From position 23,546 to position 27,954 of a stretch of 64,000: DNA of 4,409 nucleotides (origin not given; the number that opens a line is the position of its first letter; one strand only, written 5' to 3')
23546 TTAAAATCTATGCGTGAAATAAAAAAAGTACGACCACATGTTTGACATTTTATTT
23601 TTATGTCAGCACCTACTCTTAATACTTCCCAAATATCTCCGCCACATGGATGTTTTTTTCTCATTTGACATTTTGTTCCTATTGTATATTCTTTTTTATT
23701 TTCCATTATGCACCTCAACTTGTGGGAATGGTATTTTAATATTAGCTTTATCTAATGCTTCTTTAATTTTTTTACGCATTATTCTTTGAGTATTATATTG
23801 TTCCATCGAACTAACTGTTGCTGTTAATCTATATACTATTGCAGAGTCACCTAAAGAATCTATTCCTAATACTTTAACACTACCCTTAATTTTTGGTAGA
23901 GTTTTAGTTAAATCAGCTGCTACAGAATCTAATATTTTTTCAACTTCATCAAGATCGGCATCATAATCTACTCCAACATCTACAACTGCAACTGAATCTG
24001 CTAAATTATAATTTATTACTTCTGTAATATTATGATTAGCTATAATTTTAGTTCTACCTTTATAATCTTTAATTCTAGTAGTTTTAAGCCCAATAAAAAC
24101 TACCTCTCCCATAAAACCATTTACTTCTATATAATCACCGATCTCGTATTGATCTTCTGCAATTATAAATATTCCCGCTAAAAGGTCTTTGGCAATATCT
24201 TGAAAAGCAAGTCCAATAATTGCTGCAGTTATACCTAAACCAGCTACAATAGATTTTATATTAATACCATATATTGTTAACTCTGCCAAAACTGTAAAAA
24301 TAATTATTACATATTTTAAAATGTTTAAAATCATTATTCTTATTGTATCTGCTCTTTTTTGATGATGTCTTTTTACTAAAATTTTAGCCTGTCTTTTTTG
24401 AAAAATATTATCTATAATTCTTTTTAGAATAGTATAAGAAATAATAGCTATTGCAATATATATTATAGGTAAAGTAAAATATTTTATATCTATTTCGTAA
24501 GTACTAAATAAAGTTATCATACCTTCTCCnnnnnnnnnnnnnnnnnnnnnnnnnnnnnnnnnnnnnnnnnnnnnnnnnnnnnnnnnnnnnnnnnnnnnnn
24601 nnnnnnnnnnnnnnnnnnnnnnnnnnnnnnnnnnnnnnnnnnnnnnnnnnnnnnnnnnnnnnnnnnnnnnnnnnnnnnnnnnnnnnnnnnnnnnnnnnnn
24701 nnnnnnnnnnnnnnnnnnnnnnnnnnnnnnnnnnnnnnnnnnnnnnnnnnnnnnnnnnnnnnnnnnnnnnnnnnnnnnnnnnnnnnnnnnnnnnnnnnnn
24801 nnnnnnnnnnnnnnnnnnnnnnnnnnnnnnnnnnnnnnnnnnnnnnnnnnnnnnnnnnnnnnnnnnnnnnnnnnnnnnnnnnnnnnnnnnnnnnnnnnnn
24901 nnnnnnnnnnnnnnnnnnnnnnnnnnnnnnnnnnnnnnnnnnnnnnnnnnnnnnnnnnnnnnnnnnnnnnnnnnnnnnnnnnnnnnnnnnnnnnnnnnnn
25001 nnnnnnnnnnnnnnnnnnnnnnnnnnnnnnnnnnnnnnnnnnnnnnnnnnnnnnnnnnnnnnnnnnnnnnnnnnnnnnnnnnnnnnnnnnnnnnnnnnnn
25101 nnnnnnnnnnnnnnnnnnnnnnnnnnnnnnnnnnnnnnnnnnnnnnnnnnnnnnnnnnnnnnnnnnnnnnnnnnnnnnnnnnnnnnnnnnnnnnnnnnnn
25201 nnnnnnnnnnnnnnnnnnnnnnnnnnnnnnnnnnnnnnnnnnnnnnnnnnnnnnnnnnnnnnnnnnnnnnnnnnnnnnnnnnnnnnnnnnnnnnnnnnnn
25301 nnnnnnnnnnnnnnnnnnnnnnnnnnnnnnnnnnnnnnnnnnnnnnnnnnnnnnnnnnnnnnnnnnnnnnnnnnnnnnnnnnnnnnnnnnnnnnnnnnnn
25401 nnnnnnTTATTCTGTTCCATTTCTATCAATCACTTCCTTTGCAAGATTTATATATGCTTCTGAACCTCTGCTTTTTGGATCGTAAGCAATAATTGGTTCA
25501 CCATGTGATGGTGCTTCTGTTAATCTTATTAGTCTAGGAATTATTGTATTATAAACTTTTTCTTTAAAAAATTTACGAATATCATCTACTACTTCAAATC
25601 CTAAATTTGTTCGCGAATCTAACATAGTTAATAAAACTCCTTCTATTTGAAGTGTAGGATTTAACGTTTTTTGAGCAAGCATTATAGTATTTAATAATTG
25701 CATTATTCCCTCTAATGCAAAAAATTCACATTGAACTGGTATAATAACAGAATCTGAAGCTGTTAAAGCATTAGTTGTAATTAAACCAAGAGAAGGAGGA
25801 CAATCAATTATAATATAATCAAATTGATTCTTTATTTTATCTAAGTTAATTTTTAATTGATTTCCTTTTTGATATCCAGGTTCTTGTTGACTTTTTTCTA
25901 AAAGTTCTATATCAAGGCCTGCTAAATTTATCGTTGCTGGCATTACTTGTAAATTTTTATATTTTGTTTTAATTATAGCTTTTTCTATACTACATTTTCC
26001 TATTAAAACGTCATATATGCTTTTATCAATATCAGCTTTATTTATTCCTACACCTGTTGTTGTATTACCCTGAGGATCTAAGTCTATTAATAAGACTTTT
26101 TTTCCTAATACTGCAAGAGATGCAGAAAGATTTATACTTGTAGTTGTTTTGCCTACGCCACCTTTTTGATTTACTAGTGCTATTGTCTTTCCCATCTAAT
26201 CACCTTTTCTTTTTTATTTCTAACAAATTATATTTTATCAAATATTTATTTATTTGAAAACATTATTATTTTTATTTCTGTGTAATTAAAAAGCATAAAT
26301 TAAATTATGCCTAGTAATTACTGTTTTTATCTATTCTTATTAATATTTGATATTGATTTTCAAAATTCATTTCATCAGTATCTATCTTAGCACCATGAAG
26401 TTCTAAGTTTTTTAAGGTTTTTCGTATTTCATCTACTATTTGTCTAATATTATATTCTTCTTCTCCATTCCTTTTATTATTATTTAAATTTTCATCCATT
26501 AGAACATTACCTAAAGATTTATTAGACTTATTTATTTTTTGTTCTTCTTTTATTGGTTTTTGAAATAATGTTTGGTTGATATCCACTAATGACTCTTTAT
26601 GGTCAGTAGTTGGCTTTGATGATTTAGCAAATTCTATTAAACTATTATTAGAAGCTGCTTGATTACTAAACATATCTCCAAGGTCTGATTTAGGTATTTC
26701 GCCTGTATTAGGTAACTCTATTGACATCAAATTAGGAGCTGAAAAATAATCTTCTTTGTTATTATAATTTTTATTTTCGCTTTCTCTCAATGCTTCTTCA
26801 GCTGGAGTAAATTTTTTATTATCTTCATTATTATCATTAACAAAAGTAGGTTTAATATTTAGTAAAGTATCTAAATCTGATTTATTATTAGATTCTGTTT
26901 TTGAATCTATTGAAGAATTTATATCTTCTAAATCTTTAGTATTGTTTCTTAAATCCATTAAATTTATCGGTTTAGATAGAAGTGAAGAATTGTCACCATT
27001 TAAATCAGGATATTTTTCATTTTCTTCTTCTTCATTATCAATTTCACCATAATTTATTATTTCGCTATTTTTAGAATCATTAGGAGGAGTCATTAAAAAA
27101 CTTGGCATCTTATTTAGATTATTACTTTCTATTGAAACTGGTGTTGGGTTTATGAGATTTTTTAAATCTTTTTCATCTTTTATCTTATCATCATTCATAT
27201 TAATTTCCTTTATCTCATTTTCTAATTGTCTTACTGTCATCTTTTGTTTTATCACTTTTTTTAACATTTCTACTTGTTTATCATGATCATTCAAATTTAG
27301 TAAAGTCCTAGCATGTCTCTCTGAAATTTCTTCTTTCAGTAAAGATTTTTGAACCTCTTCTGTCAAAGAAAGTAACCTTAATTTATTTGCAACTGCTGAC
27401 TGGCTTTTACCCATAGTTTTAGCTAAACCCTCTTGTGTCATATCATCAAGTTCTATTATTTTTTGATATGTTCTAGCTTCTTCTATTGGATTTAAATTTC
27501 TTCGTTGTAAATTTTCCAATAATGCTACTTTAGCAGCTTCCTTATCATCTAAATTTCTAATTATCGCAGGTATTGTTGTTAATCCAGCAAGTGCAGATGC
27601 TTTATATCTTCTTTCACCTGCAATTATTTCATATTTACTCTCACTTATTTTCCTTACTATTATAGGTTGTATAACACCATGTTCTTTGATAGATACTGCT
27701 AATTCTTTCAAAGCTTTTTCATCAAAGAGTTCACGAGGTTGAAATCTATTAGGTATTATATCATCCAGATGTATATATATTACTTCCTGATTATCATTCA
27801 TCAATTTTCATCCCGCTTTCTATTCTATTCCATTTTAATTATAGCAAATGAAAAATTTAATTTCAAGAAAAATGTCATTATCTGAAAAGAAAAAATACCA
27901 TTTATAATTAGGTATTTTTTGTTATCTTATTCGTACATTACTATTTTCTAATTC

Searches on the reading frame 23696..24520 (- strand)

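Call 8: search_protein_families(library=ncbifam, proteins=[window:23696-24520:-])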
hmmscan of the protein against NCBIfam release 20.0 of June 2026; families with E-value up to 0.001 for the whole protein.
window:23696-24520:- (274 aa): 6 families
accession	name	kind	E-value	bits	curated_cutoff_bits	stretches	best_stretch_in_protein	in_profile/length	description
NF047601.1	MscSThanab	equivalog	4.6e-47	160.8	500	1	4-270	9-274/280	small-conductance mechanosensitive channel MscS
NF007662.0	PRK10334.1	subfamily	3.7e-24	85.4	321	1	22-271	33-276/286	small-conductance mechanosensitive channel MscS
NF008542.0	PRK11465.1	equivalog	4.3e-23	81.5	596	1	21-270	473-722/741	mechanosensitive channel protein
NF047602.1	MscsSHelicob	equivalog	4.8e-23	81.9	400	1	36-270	26-256/260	small-conductance mechanosensitive channel MscS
NF008438.0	PRK11281.1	equivalog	3.4e-19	68.2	991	1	64-271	878-1087/1113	mechanosensitive channel MscK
NF008180.0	PRK10929.1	equivalog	5.2e-14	51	809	1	25-271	839-1084/1109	miniconductance mechanosensitive channel MscM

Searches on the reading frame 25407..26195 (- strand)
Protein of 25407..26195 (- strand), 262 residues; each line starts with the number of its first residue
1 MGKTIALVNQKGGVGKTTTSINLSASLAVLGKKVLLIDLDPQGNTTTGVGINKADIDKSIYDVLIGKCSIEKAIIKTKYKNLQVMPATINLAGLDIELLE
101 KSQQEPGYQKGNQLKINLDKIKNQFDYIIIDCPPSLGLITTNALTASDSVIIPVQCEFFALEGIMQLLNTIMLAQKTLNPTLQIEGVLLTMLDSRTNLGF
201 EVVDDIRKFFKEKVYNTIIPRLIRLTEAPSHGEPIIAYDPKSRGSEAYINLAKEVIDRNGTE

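Call 8: search_protein_families(library=ncbifam, proteins=[window:25407-26195:-])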
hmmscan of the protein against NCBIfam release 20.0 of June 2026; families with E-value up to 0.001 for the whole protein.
window:25407-26195:- (262 aa): 30 families (the best 25 are shown)
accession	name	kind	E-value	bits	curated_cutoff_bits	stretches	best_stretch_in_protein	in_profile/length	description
NF041283.1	PrgP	equivalog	4.6e-37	127.9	400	1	1-227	1-230/297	ParA superfamily DNA segregation protein PrgP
TIGR01969.1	minD_arch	subfamily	1.1e-32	113.3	201.75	1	4-257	2-232/251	cell division ATPase MinD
NF041546.1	ParA_partition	equivalog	6.1e-31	107.6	180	2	4-55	1-52/203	ParA family partition ATPase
TIGR03453.1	partition_RepA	equivalog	1.2e-30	106.6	348.45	1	4-214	106-329/387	plasmid partitioning protein RepA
TIGR01968.1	minD_bact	equivalog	1.2e-25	90.3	212.9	1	3-256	2-237/261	septum site-determining protein MinD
NF010443.0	PRK13869.1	subfamily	4.2e-19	68.6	446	1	4-168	123-295/405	plasmid-partitioning protein RepA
NF010259.0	PRK13705.1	equivalog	7.8e-18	64.6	725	1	4-171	108-281/388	plasmid-partitioning protein SopA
TIGR03371.1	cellulose_yhjQ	equivalog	5.1e-17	62.2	157.85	1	3-253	2-239/246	cellulose biosynthesis protein BcsQ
TIGR01007.1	eps_fam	subfamily_domain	2.1e-15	56.8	108.05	1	3-146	18-148/204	polysaccharide biosynthesis tyrosine autokinase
TIGR01287.1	nifH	equivalog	2.9e-12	46.5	394.35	1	9-259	6-248/275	nitrogenase iron protein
NF009701.0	PRK13230.1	subfamily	1.1e-11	44.2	350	1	8-259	6-261/291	nitrogenase reductase-like protein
NF008079.0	PRK10818.1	equivalog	4.9e-11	42.5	508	1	1-252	1-243/270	septum site-determining protein MinD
TIGR03018.1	pepcterm_TyrKin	hypoth_equivalog_domain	8.4e-11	41.6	230.65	1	5-171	38-196/207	XrtA-associated tyrosine autokinase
NF047398.1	AAA_KGGVGR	domain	1.2e-10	42.1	90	1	3-133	3-150/190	KGGVGR-motif variant AAA ATPase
NF033200.1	F430_CfbC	exception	2.6e-10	40.1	402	1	4-83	2-79/260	Ni-sirohydrochlorin a,c-diamide reductive cyclase ATP-dependent reductase subunit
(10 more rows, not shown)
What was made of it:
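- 25407..26195 (-): ParA/Soj ATPase. ParA-family hits (call 8).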

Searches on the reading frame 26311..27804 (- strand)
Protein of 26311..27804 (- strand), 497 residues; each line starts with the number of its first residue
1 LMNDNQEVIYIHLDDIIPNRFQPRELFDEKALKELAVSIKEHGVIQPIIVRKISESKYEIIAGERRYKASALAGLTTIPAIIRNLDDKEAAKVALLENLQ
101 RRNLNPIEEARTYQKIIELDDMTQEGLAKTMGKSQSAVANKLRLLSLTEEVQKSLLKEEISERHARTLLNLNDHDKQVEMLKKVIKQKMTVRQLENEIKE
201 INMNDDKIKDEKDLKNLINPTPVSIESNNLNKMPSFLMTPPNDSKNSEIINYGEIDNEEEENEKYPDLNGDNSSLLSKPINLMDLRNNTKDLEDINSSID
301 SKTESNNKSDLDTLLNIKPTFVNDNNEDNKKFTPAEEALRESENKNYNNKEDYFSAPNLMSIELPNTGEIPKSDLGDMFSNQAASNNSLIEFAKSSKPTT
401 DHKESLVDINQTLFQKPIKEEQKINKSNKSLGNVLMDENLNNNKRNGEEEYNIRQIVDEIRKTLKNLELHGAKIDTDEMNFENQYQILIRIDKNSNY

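Call 8: search_protein_families(library=ncbifam, proteins=[window:26311-27804:-])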
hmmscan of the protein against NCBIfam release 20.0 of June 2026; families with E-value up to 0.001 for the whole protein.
window:26311-27804:- (497 aa): 6 families
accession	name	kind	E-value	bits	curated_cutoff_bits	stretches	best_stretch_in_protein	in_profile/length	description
TIGR04285.1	nucleoid_noc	exception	4.5e-88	294.9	315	1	7-230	1-222/255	nucleoid occlusion protein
TIGR00180.1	parB_part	domain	6e-57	192.4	58.45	1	6-184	3-185/186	ParB/RepB/Spo0J family partition protein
TIGR03734.1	PRTRC_parB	hypoth_equivalog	5.3e-40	137.5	278.6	1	22-203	7-191/555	PRTRC system ParB family protein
TIGR03454.1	partition_RepB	equivalog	5.7e-16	58.8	201.5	1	4-155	60-208/325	plasmid partitioning protein RepB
NF010406.0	PRK13832.1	subfamily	3.4e-14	52.3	640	1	29-188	26-186/578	plasmid partitioning protein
NF010440.0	PRK13866.1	equivalog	1.9e-08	33.8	522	1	31-111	89-170/336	plasmid partitioning protein RepB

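Call 29: search_protein_families(library=pfam, proteins=[window:26311-27804:-], max_evalue=0.01)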
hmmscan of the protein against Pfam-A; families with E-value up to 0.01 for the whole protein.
window:26311-27804:- (497 aa): 2 families
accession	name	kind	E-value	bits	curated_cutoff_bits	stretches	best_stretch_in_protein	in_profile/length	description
PF02195.25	ParB_N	-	2.5e-36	124.1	26.3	1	7-100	2-95/95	ParB N-terminal domain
PF17762.8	HTH_ParB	-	3.5e-34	117.4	22.6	1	103-202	2-101/102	ParB HTH domain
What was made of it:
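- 26311..27804 (-): Long Noc-type ParB paralogue (497 aa), the presumed NBS reader. ParB_N and HTH_ParB domains (call 29).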

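Call 31: search_solved_structures(query=window:26311-27804:-, show_alignments=3, max_evalue=1e-20)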
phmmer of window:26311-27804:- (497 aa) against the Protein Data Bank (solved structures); distinct sequences matched with E-value up to 1e-20: 11.
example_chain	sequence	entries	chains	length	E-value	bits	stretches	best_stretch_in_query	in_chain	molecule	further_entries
7nfu_A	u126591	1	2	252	9.8e-65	222.4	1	4-201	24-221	Nucleoid occlusion protein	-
7ng0_A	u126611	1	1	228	1.3e-64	222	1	6-201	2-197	Nucleoid occlusion protein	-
7ol9_A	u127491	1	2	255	6.8e-55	190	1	4-200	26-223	Nucleoid occlusion protein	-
6sdk_A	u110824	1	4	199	1.5e-51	178.9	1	10-204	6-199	Stage 0 sporulation protein J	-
4umk_A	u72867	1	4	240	7.6e-49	170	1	7-205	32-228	PROBABLE CHROMOSOME-PARTITIONING PROTEIN PARB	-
1vz0_A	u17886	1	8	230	6e-47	163.8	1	8-196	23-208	Chromosome-partitioning protein Spo0J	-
7bnk_A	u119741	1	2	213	5.3e-42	147.5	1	9-202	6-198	ParB family protein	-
7o0n_A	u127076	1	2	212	3e-41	145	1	9-202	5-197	ParB family protein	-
7bnr_A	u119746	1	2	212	3e-41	145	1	10-202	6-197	ParB family protein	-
6t1f_A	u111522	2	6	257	3.1e-39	138.4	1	18-198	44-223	Chromosome-partitioning protein ParB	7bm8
6y93_A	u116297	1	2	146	1.7e-27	99.6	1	89-200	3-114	Nucleoid occlusion protein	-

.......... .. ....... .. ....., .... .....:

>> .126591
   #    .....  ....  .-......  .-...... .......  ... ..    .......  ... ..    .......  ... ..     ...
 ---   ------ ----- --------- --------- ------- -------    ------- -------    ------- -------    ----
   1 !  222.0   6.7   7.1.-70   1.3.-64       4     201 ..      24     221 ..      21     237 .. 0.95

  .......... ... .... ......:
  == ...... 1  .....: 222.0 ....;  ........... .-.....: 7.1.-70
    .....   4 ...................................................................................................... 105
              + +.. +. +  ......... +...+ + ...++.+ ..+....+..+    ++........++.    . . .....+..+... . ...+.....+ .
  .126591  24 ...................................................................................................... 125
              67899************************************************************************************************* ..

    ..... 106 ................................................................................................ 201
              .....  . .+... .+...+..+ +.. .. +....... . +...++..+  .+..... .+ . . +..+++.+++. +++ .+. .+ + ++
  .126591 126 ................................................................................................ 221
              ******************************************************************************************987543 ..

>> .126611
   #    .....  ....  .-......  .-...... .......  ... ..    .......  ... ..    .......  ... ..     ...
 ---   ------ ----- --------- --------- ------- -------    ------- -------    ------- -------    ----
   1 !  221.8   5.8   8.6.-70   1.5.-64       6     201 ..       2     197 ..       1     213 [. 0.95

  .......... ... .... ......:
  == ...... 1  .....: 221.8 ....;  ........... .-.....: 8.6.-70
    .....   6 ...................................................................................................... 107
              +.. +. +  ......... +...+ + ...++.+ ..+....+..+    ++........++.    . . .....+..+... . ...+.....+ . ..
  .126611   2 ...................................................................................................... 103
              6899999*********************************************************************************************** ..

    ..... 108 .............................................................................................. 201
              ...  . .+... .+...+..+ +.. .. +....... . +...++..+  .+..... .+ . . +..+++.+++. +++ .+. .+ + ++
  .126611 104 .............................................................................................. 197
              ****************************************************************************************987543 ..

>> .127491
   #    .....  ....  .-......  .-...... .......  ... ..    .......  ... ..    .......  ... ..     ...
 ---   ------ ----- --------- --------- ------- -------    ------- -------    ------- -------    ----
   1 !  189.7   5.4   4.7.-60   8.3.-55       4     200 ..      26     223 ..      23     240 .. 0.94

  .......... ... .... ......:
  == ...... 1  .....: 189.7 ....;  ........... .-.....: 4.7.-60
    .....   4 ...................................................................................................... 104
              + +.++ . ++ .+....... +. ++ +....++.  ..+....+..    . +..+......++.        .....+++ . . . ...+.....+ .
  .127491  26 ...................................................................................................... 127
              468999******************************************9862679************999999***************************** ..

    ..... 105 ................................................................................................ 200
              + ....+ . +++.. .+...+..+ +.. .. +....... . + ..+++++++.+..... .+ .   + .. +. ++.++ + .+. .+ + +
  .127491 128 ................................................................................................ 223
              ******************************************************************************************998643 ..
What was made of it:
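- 26311..27804 (-): Best PDB matches are Noc structures (call 31).
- On Canonical nucleoid occlusion protein Noc: Calls 8, 29, 31.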

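Call 57: find_homologous_proteins(query=window:26314-27798:-, max_evalue=1e-20)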
Query window:26314-27798:- (495 aa): 7951 proteins with E <= 1e-20 among 8000 candidates; the best 120 are listed.
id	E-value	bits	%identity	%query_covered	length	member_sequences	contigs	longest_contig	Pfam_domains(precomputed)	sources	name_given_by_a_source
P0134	0.0e+0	1035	100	100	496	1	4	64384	PF17762.9,PF02195.27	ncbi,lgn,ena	-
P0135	1.7e-203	695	69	100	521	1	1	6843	PF17762.9,PF02195.27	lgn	-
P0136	5.4e-199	680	68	100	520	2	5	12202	PF17762.9,PF02195.27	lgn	-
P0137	2.6e-195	668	68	100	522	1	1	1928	PF17762.9,PF02195.27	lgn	-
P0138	3.2e-192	657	68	100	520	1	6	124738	PF17762.9,PF02195.27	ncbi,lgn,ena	-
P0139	4.9e-192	657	65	100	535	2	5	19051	PF17762.9,PF02195.27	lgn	-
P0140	7.3e-190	650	67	100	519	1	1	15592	PF17762.9,PF02195.27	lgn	-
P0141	8.5e-185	633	68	100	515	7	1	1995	PF17762.9,PF02195.27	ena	-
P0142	4.9e-173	594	66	100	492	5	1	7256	PF17762.9,PF08535.16,PF02195.27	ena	-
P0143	1.6e-172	593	64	100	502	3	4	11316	PF17762.9,PF02195.27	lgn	-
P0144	2.3e-168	579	64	100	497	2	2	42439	PF17762.9,PF02195.27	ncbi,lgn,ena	-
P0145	8.1e-167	574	64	100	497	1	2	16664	PF18024.8,PF17762.9,PF02195.27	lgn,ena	-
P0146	2.6e-166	572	62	100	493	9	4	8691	PF17762.9,PF02195.27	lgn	-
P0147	7.7e-166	571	62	100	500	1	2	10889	PF17762.9,PF02195.27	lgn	-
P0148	5.5e-165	568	62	100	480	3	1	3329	PF17762.9,PF08535.16,PF02195.27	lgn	-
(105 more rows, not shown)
